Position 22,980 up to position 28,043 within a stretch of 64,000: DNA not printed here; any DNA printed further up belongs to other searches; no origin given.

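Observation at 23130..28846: Giant XPD - RQC/HRDC - RecQ - ComF(PRTase) fusion ORF translationally coupled to DprA in an archaeon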

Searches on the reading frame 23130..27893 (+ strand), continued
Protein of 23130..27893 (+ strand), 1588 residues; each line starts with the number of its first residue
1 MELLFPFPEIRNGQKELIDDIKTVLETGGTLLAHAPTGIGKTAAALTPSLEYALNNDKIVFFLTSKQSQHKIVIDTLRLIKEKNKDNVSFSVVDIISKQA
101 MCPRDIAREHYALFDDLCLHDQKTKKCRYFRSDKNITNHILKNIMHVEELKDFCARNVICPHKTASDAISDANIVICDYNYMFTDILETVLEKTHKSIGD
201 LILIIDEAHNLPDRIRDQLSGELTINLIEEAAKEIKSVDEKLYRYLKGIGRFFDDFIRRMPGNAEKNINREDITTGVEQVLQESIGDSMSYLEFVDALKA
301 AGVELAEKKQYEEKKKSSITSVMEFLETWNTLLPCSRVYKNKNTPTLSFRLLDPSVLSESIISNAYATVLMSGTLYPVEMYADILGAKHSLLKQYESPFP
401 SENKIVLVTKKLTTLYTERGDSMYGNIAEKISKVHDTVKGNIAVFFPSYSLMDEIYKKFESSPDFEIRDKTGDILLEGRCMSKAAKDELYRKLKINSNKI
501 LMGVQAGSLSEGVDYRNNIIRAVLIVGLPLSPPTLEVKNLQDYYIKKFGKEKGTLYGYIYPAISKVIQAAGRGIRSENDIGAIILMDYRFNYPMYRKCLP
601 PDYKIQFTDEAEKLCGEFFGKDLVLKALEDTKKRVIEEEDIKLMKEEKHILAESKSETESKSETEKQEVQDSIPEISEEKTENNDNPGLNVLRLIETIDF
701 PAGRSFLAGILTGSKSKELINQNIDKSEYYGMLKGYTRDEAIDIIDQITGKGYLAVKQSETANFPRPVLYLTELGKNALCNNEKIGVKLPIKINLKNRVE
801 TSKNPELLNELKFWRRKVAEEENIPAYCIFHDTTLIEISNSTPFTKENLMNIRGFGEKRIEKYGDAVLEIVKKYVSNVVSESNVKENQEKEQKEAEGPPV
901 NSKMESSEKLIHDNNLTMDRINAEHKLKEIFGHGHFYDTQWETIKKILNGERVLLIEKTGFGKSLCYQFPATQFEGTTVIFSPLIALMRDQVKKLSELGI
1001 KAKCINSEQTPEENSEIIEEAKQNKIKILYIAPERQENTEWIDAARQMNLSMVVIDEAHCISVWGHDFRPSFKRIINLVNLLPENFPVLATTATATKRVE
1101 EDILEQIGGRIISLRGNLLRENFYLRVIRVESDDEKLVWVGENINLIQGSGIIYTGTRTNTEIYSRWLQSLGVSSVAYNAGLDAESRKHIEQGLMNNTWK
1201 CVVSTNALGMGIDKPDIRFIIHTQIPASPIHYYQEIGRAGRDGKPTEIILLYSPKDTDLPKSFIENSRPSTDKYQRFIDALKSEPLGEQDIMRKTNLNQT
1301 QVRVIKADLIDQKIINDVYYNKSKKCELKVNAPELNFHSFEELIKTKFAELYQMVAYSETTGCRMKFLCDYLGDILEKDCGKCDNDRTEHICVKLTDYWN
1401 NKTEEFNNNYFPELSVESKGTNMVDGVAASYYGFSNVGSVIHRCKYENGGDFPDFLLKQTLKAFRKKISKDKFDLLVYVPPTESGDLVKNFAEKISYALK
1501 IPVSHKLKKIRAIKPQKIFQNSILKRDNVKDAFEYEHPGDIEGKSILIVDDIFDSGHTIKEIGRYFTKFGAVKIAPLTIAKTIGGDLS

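Call 67: find_encoding_contigs(protein=P0005, flank=8000, max_places=3)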
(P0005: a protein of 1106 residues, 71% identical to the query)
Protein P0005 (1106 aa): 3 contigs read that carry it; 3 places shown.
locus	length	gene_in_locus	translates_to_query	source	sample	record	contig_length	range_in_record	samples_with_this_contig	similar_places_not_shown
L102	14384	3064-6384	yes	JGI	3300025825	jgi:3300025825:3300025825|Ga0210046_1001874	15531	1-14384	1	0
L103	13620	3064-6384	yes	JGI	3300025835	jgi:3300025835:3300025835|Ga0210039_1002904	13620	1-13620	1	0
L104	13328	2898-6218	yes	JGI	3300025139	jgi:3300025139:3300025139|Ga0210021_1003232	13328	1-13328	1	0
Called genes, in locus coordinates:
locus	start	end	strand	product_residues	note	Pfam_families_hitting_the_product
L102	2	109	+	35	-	?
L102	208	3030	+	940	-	PF00133:tRNA-synt_1, PF01406:tRNA-synt_1e (faint), PF09334:tRNA-synt_1g, PF13603:tRNA-synt_1_2, PF09334:tRNA-synt_1g (weak), PF08264:Anticodon_1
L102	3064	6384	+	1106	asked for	PF00270:DEAD (faint), PF04851:ResIII (weak), PF06733:DEAD_2, PF13307:Helicase_C_2, PF09382:RQC, PF00570:HRDC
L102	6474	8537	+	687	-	PF00270:DEAD, PF04851:ResIII (weak), PF00271:Helicase_C, PF16124:RecQ_Zn_bind, PF00156:Pribosyltran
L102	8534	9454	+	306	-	PF02481:DNA_processg_A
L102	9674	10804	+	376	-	PF00091:Tubulin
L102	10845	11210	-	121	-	-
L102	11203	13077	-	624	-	PF25596:CPSase_L_D1, PF02655:ATP-grasp_3 (faint), PF02786:CPSase_L_D2, PF02222:ATP-grasp (weak), PF07478:Dala_Dala_lig_C (weak), PF15632:ATPgrasp_Ter (weak), PF02142:MGS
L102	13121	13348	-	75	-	PF06250:YhcG_C (weak)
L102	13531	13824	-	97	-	PF06250:YhcG_C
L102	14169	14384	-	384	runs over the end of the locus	PF01896:DNA_primase_S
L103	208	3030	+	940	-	PF00133:tRNA-synt_1, PF01406:tRNA-synt_1e (faint), PF09334:tRNA-synt_1g, PF13603:tRNA-synt_1_2, PF09334:tRNA-synt_1g (weak), PF08264:Anticodon_1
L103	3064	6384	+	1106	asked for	PF00270:DEAD (faint), PF04851:ResIII (weak), PF06733:DEAD_2, PF13307:Helicase_C_2, PF09382:RQC, PF00570:HRDC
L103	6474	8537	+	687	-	PF00270:DEAD, PF04851:ResIII (weak), PF00271:Helicase_C, PF16124:RecQ_Zn_bind, PF00156:Pribosyltran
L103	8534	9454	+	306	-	PF02481:DNA_processg_A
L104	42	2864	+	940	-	PF00133:tRNA-synt_1, PF01406:tRNA-synt_1e (faint), PF09334:tRNA-synt_1g, PF13603:tRNA-synt_1_2, PF09334:tRNA-synt_1g (weak), PF08264:Anticodon_1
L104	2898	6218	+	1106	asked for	PF00270:DEAD (faint), PF04851:ResIII (weak), PF06733:DEAD_2, PF13307:Helicase_C_2, PF09382:RQC, PF00570:HRDC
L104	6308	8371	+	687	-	PF00270:DEAD, PF04851:ResIII (weak), PF00271:Helicase_C, PF16124:RecQ_Zn_bind, PF00156:Pribosyltran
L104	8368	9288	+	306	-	PF02481:DNA_processg_A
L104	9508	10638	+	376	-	PF00091:Tubulin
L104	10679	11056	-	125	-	-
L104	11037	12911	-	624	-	PF25596:CPSase_L_D1, PF02655:ATP-grasp_3 (faint), PF02786:CPSase_L_D2, PF02222:ATP-grasp (weak), PF07478:Dala_Dala_lig_C (weak), PF15632:ATPgrasp_Ter (weak), PF02142:MGS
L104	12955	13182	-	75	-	PF06250:YhcG_C (weak)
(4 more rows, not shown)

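Call 68: find_encoding_contigs(protein=P0014, flank=8000, max_places=4)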
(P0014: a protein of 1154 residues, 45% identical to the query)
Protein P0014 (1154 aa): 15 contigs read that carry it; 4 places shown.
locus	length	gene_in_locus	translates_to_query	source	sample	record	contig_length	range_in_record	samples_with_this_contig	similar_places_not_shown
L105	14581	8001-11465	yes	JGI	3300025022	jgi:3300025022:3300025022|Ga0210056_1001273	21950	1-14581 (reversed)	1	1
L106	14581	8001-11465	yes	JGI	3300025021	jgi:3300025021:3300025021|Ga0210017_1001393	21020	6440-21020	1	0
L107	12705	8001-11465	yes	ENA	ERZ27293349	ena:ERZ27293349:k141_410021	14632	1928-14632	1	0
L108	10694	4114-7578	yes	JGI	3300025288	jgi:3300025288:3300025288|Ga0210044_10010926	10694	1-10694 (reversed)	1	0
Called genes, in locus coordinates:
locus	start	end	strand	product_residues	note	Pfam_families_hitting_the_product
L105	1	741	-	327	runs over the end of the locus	PF01866:Diphthamide_syn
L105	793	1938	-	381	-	PF00155:Aminotran_1_2, PF00282:Pyridoxal_deC, PF00266:Aminotran_5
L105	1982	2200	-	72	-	PF26688:RHH_12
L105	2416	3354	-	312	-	PF05066:HARE-HTH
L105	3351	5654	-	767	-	PF01326:PPDK_N, PF00391:PEP-utilizers, PF02896:PEP-utilizers_C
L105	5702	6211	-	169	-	PF00252:Ribosomal_L16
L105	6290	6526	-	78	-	PF01985:CRS1_YhbY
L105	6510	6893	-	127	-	PF04032:Rpr2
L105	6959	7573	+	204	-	PF04343:DUF488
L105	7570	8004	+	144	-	PF04343:DUF488, PF22751:DUF488-N3a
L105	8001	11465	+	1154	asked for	PF22557:DuOB, PF00270:DEAD (faint), PF04851:ResIII (weak), PF06733:DEAD_2, PF13307:Helicase_C_2, PF09382:RQC, PF00570:HRDC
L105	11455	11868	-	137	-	-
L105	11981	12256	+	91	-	-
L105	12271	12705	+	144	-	-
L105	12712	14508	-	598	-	PF07503:zf-HYPF, PF01300:Sua5_yciO_yrdC, PF17788:HypF_C, PF22521:HypF_C_2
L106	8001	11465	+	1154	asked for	PF22557:DuOB, PF00270:DEAD (faint), PF04851:ResIII (weak), PF06733:DEAD_2, PF13307:Helicase_C_2, PF09382:RQC, PF00570:HRDC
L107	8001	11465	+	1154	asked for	PF22557:DuOB, PF00270:DEAD (faint), PF04851:ResIII (weak), PF06733:DEAD_2, PF13307:Helicase_C_2, PF09382:RQC, PF00570:HRDC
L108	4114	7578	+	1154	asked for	PF22557:DuOB, PF00270:DEAD (faint), PF04851:ResIII (weak), PF06733:DEAD_2, PF13307:Helicase_C_2, PF09382:RQC, PF00570:HRDC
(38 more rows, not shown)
